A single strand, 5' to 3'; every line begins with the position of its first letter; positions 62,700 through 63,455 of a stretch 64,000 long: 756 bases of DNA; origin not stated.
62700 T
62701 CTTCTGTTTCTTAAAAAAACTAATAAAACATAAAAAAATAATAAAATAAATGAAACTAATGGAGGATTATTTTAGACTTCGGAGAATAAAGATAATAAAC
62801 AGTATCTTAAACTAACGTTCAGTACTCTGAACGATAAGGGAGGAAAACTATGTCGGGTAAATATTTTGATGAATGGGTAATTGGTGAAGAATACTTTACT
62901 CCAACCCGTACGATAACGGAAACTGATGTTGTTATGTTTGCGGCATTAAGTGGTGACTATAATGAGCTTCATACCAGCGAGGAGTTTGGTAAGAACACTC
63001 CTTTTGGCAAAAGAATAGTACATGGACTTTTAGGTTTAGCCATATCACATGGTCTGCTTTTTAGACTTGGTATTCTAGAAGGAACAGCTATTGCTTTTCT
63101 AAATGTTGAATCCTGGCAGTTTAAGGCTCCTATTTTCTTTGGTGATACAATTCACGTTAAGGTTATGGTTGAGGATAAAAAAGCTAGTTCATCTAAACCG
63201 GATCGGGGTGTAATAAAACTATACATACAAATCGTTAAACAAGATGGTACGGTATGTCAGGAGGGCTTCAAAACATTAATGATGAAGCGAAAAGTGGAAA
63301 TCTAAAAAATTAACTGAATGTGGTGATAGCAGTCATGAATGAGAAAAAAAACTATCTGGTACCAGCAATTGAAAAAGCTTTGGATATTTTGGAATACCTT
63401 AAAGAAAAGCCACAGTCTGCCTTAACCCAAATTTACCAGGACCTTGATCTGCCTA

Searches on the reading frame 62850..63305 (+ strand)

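Call 8: search_protein_families(library=pfam, proteins=[window:62850-63305:+], max_evalue=0.01)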
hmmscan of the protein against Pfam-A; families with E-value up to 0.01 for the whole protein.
window:62850-63305:+ (151 aa): 3 families
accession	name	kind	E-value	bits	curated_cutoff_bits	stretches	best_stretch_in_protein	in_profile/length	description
PF01575.25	MaoC_dehydratas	-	1.1e-26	93.3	27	1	11-114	6-108/123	MaoC like domain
PF13452.11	FAS1_DH_region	-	0.00025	21.6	22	1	10-115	2-108/132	FAS1-like, dehydratase domain region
PF19315.5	MC_hydratase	-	0.0049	16.5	26.5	1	83-127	100-145/353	Mesaconyl-CoA hydratase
